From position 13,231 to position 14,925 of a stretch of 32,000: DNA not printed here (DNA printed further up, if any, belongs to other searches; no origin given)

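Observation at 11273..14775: MacB/FtsX-type ABC transporter translationally coupled to a kinase-less, PBP-less five-PASTA membrane protein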

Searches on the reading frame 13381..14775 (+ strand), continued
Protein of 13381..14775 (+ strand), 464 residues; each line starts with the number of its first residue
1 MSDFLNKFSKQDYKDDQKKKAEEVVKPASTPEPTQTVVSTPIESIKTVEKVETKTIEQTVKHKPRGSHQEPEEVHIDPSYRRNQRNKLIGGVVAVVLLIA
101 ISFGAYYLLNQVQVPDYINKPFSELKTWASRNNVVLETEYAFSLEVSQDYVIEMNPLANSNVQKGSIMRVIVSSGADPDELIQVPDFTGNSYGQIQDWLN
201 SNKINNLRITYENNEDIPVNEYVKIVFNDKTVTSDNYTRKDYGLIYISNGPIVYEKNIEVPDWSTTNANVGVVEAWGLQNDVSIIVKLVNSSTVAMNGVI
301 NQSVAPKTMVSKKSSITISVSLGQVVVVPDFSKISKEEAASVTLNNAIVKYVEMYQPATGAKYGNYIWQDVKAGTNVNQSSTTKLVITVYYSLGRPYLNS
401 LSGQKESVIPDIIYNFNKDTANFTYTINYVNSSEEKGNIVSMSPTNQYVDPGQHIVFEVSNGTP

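Call 52: find_encoding_contigs(protein=P0084, flank=6000, max_places=2)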
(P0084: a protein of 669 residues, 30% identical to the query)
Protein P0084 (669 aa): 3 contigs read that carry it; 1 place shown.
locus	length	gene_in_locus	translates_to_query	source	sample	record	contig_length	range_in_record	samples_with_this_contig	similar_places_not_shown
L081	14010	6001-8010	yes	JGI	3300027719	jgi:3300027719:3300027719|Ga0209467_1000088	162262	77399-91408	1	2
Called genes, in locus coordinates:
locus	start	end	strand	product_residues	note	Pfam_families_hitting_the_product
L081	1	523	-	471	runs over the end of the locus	PF27158:DjlB_C_2nd, PF13428:TPR_14 (faint)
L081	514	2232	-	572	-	PF00012:HSP70, PF06723:MreB_Mbl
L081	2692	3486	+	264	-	PF02522:Antibiotic_NAT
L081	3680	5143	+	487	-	PF12704:MacB_PCD, PF02687:FtsX (weak)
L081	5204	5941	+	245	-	PF00005:ABC_tran, PF13304:AAA_21 (faint)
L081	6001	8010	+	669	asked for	PF03793:PASTA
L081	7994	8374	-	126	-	PF07892:DUF1667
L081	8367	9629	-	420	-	PF00070:Pyr_redox (faint), PF00890:FAD_binding_2 (weak), PF01266:DAO (weak), PF01494:FAD_binding_3 (weak), PF07992:Pyr_redox_2, PF12831:FAD_oxidored (weak), PF13450:NAD_binding_8 (weak), PF13738:Pyr_redox_3 (weak), +2 more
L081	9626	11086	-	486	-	PF01266:DAO, PF13738:Pyr_redox_3 (faint), PF04324:Fer2_BFD (weak)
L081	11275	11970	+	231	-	PF01048:PNP_UDP_1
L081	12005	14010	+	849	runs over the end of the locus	PF01326:PPDK_N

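Call 53: find_encoding_contigs(protein=P0096, flank=6000, max_places=2)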
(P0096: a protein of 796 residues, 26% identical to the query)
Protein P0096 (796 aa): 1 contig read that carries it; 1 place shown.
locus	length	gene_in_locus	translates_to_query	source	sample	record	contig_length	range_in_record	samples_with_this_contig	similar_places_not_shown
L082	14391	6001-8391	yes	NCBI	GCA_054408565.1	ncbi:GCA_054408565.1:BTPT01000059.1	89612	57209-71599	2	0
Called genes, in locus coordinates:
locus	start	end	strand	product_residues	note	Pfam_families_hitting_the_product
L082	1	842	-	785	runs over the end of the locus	PF03477:ATP-cone, PF17975:RNR_Alpha, PF21995:RNR-II_ins_dom, PF02867:Ribonuc_red_lgC (weak)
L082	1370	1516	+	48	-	-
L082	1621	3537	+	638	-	PF00005:ABC_tran, PF02463:SMC_N (faint), PF13555:AAA_29 (faint), PF00004:AAA (faint), PF13238:AAA_18 (faint), PF13304:AAA_21 (faint), PF12848:ABC_tran_Xtn, PF00005:ABC_tran, +1 more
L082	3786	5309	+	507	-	PF12704:MacB_PCD (weak), PF02687:FtsX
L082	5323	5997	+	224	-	PF00005:ABC_tran, PF13304:AAA_21 (faint)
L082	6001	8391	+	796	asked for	PF03793:PASTA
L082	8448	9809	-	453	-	PF00266:Aminotran_5, PF01212:Beta_elim_lyase (weak)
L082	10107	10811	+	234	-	PF20730:YetF_N (weak), PF04239:DUF421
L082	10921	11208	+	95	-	PF14276:DUF4363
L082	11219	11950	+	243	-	PF01209:Ubie_methyltran, PF03848:TehB (weak), PF13489:Methyltransf_23, PF08003:Methyltransf_9 (weak), PF13847:Methyltransf_31, PF08241:Methyltransf_11, PF08242:Methyltransf_12, PF13649:Methyltransf_25, +2 more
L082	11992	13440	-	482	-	PF03323:GerA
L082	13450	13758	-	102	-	-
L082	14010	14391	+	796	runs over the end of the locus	PF01074:Glyco_hydro_38N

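Call 54: find_encoding_contigs(protein=P0090, flank=6000, max_places=2)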
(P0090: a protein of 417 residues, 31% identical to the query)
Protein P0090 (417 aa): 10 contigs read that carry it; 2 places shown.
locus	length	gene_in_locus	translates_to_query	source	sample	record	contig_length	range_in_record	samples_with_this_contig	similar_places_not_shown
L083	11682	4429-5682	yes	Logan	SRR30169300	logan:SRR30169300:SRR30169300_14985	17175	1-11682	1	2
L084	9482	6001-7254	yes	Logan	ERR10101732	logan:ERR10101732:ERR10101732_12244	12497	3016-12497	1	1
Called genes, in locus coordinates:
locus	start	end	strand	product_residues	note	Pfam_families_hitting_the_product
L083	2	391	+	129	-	?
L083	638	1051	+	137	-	PF09394:Inhibitor_I42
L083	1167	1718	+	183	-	PF04542:Sigma70_r2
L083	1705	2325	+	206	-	-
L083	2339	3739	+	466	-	PF12704:MacB_PCD, PF02687:FtsX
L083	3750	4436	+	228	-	PF00005:ABC_tran, PF13304:AAA_21 (faint)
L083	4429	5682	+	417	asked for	PF03793:PASTA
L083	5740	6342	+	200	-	PF01300:Sua5_yciO_yrdC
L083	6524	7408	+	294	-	PF12679:ABC2_membrane_2, PF10920:DUF2705, PF12730:ABC2_membrane_4 (weak)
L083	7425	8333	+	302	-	PF00005:ABC_tran, PF13304:AAA_21 (faint)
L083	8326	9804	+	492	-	PF12679:ABC2_membrane_2, PF10920:DUF2705, PF12730:ABC2_membrane_4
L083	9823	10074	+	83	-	PF00583:Acetyltransf_1 (weak), PF13673:Acetyltransf_10, PF13508:Acetyltransf_7, PF14542:Acetyltransf_CG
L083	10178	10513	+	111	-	PF00719:Pyrophosphatase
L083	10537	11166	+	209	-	PF00293:NUDIX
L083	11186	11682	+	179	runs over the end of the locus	-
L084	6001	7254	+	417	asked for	PF03793:PASTA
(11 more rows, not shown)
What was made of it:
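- In one lineage an ECF sigma factor gene lies directly upstream (call 54).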

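Call 55: find_encoding_contigs(protein=P0101, flank=6000, max_places=2)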
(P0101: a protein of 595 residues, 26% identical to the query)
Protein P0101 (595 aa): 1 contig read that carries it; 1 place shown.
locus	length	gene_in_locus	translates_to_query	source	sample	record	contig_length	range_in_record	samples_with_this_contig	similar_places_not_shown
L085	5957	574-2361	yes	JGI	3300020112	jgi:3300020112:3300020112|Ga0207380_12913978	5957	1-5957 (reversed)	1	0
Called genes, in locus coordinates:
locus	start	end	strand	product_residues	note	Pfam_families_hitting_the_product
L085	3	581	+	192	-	?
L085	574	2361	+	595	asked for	PF03793:PASTA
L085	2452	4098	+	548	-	PF03793:PASTA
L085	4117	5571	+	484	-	PF01554:MatE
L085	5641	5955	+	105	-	?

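Call 56: find_encoding_contigs(protein=P0102, flank=6000, max_places=2)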
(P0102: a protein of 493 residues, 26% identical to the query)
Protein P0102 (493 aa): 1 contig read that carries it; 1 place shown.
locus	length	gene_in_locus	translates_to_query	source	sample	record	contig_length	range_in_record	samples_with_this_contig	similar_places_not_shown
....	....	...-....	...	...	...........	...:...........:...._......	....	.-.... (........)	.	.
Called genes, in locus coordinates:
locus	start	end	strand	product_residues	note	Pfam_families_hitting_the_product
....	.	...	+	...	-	?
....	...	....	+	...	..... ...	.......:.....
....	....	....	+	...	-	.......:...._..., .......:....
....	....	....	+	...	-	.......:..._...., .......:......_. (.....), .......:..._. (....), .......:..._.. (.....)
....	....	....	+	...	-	?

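Call 59: search_dna_similar(query=window:13381-14775:+, collection=plasmids, mode=protein, max_evalue=1e-10, max_rows=15)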
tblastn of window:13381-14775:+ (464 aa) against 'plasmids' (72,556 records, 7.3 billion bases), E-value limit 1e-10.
Records with a match: 2; places in all: 2; records where one place covers at least 80% of the query: 0.
Best place of each record, by identity: <60% 2.
By first word of the organism name: Enterococcus 2.
By predicted mobility (MOB-suite, as given by PLSDB): non-mobilizable 2.
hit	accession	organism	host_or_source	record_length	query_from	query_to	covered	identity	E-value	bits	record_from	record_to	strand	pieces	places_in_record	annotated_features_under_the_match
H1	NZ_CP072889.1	Enterococcus raffinosus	stream/river surface water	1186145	106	462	77%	29.0%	7e-37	151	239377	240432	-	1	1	record has no annotation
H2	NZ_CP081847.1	Enterococcus raffinosus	Homo sapiens,feces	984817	160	449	59%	30.8%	8e-24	137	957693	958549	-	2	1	PASTA domain-containing protein (x2)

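Call 60: get_annotated_region(hit=H2, flank=5000)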
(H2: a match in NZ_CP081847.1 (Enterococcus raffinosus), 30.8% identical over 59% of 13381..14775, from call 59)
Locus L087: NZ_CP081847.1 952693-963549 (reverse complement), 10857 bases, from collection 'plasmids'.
description: Enterococcus raffinosus strain CX012922 plasmid pCX012922, complete sequence
organism: Enterococcus raffinosus (NCBI taxid 71452)
taxonomy: Bacteria; Bacillota; Bacilli; Lactobacillales; Enterococcaceae; Enterococcus; Enterococcus raffinosus
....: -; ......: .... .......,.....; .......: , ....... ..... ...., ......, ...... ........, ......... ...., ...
typing (MOB-suite, as given by PLSDB): non-mobilizable
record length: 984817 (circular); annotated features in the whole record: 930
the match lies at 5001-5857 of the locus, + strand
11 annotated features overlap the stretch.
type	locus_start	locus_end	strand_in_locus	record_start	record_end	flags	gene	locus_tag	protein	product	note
CDS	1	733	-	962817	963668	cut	-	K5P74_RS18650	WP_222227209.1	GRP family sugar transporter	GO:0034219 - carbohydrate transmembrane transport [Evidence IEA]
CDS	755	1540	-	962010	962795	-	-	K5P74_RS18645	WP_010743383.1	glucose-1-dehydrogenase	-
CDS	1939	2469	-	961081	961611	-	-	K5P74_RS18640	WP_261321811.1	hypothetical protein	-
CDS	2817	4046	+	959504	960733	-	-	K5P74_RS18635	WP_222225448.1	IS110 family transposase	-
CDS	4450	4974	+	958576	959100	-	-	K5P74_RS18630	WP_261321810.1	response regulator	GO:0000160 - phosphorelay signal transduction system [Evidence IEA]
CDS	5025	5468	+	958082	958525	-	-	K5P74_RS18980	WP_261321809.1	PASTA domain-containing protein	-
CDS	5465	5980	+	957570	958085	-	-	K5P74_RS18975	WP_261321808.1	PASTA domain-containing protein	-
CDS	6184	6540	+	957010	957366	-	-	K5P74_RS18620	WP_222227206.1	hypothetical protein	-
CDS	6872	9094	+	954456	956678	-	-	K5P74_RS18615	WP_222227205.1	hypothetical protein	-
CDS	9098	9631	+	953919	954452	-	-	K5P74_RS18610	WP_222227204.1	hypothetical protein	-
CDS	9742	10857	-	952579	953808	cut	-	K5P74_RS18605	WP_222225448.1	IS110 family transposase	-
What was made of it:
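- Tried and rejected: The module is not a typical mobile resistance cassette (calls 59, 60).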

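Call 61: search_protein_families(library=pfam, proteins=[L020:8698-11013:+, L020:11146-12987:+, L020:13008-14120:+, L020:14234-14935:+, L020:1687-2583:+, L020:2585-4657:+, L083:1167-1718:+, L083:1705-2325:+], max_evalue=0.001)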
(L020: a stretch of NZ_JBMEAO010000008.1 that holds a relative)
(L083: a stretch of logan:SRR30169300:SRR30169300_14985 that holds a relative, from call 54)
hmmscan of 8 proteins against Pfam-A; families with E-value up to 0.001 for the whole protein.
L020:8698-11013:+ (771 aa): 3 families
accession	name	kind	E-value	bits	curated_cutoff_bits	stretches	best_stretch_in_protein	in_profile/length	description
PF00122.25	E1-E2_ATPase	-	9.8e-38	129.9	28.1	1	97-275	4-181/181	E1-E2 ATPase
PF00702.32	Hydrolase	-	2.4e-22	80.7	26.4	1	292-543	2-191/191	haloacid dehalogenase-like hydrolase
PF08282.18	Hydrolase_3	-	4.2e-06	27.1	20.9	1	513-566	193-246/255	haloacid dehalogenase-like hydrolase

L020:11146-12987:+ (613 aa): 6 families
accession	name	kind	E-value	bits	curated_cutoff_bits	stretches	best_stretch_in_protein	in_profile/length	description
PF08275.17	DNAG_N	-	4.8e-41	140.3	26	1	129-261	1-128/128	DNA primase catalytic core, N-terminal domain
PF01807.25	Zn_ribbon_DnaG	-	1.4e-39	134.2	24.9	1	6-100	2-96/98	CHC2 zinc finger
PF13155.12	Toprim_2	-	7.5e-23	81.1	22.1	1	271-356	1-87/88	Toprim-like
PF13662.12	Toprim_4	-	3e-16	59.8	25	1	268-344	1-83/85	Toprim domain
PF01751.28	Toprim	-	2.3e-08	34.6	23.1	1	269-336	1-86/96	Toprim domain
PF13362.12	Toprim_3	-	8.3e-06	26.6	27.2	1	270-362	2-94/95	Toprim domain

L020:13008-14120:+ (370 aa): 5 families
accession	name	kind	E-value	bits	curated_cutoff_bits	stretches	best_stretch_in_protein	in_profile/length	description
PF04539.22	Sigma70_r3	-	8.5e-31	106.3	25.3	1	216-292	1-77/78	Sigma-70 region 3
PF04542.20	Sigma70_r2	-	1.6e-25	89.1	24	1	137-207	1-71/71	Sigma-70 region 2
PF04545.22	Sigma70_r4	-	2.1e-21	75.6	24.1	1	305-358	1-50/50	Sigma-70, region 4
PF00140.25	Sigma70_r1_2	-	5.6e-17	61.9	22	1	99-131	1-33/34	Sigma-70 factor, region 1.2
PF03979.19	Sigma70_r1_1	-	1.9e-14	53.8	22.5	1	7-87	2-80/81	Sigma-70 factor, region 1.1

L020:14234-14935:+ (233 aa): 2 families
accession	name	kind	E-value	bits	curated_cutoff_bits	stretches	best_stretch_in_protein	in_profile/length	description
PF04816.18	TrmK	-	2.9e-70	236.4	27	1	23-229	1-204/205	tRNA (adenine(22)-N(1))-methyltransferase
PF12847.13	Methyltransf_18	-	1.1e-48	165.5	27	1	6-159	1-151/151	Methyltransferase domain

L020:1687-2583:+ (298 aa): 1 family
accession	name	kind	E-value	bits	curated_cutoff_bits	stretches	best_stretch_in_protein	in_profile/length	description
PF02091.20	tRNA-synt_2e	-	1.2e-147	491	27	1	7-284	1-278/278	Glycyl-tRNA synthetase alpha subunit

L020:2585-4657:+ (690 aa): 2 families
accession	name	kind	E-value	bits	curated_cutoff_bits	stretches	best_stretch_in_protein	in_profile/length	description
PF02092.22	tRNA_synt_2f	-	5.6e-205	682.7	29.2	1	5-554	1-535/536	Glycyl-tRNA synthetase beta subunit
PF05746.21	DALR_1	-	4.6e-05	23.9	22.3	1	586-675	4-99/117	DALR anticodon binding domain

L083:1167-1718:+ (183 aa): 1 family
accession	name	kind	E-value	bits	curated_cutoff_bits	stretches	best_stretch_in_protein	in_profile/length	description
PF04542.20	Sigma70_r2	-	5e-08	33.1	24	1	24-87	4-70/71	Sigma-70 region 2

L083:1705-2325:+ (206 aa): 0 families

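Call 66: search_protein_families(library=padloc, proteins=[window:13381-14775:+], max_evalue=0.001)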
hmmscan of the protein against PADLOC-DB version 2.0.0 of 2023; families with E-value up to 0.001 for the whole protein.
window:13381-14775:+ (464 aa): 3 families
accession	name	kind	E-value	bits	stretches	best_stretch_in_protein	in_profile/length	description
PDLC04040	PD-T4-6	-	9.4e-16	55.6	2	92-251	334-487/547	-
PDLC04052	PD-T4-6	-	8.3e-11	39.7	2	70-189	309-433/496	-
PDLC04060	PD-T4-6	-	1.5e-06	25.4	0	110-181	386-458/486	-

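Call 69: search_protein_families(library=pfam, alignment_id=A6, max_evalue=0.00001)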
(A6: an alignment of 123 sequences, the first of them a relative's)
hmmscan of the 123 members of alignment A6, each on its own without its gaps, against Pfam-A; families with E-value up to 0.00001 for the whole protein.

A. member 1, L001:3441-4787:+ (448 aa): 3 families
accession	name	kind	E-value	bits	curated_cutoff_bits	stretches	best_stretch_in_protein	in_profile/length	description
PF02302.22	PTS_IIB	-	4.2e-22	79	23.6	1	5-94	2-89/90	PTS system, Lactose/Cellobiose specific IIB subunit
PF02378.23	PTS_EIIC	-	1.4e-21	77.4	30.7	1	125-391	1-319/319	Phosphotransferase system, EIIC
PF25554.1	PTS_EIIB_BC_N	-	4.7e-08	33.5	27.4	0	51-98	36-83/88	PTS system fructose specific EIIB'BC N-terminal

B. families by the number of members that match (of 123 scanned): 120 families (the first 25 are shown)
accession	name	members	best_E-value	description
PF00005.33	ABC_tran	12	9.5e-51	ABC transporter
PF13304.12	AAA_21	8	3.1e-12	AAA domain, putative AbiEii toxin, Type IV TA system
PF02463.25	SMC_N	7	1.2e-11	RecF/RecN/SMC N terminal domain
PF01765.24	RRF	6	1.3e-68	Ribosome recycling factor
PF00696.33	AA_kinase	5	1.5e-38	Amino acid kinase family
PF02687.27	FtsX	5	2.4e-36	FtsX-like permease C-terminal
PF02092.22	tRNA_synt_2f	4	5.1e-211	Glycyl-tRNA synthetase beta subunit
PF00903.31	Glyoxalase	4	2.7e-21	Glyoxalase/Bleomycin resistance protein/Dioxygenase superfamily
PF12704.14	MacB_PCD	4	9.6e-15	MacB-like periplasmic core domain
PF02580.21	Tyr_Deacylase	3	1.2e-61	D-Tyr-tRNA(Tyr) deacylase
PF13328.12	HD_4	3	3.2e-52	HD domain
PF04607.23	RelA_SpoT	3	4.7e-47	Region found in RelA / SpoT proteins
PF02824.27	TGS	3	7.9e-25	TGS domain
PF13291.12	ACT_4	3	5.1e-23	ACT domain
PF19296.4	RelA_AH_RIS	3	2.9e-18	RelA/SpoT, AH and RIS domains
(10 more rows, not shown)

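Call 81: search_protein_representatives(alignment_id=A4)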
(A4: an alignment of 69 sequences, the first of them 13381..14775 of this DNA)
Query: 69 sequences, 456 profile positions. Proteins with E-value up to 0.001 (for the whole library): 17351; up to 1e-10: 6666; up to 1e-30: 989. The best 150 are listed.
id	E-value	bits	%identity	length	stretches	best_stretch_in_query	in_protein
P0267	2.6e-191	652.8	-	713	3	36-454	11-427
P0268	5.8e-176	602.3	-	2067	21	253-383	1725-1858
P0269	2.0e-174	597.2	-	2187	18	133-366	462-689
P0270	1.9e-172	590.7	-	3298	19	278-415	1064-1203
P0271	1.4e-171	587.8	-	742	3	1-453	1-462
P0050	6.6e-171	585.6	-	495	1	2-455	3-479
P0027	1.2e-169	581.5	-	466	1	1-451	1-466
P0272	1.4e-168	577.9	-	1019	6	77-383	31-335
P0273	2.2e-168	577.3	-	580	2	45-454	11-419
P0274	1.8e-167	574.3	-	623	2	3-454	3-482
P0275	1.0e-166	571.8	-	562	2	50-454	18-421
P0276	5.0e-166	569.5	-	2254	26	275-382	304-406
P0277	1.3e-165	568.1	-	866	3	1-450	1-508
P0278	2.7e-165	567.1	-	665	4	1-250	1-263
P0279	6.6e-164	562.5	-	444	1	1-454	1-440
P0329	2.9e-136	471.4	-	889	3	2-455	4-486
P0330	4.0e-136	470.9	-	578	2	41-452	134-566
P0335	3.3e-133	461.3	-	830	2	53-455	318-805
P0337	5.9e-133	460.5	-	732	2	3-455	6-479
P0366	7.0e-119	414.1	-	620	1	1-455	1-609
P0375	3.4e-113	395.4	-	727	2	2-455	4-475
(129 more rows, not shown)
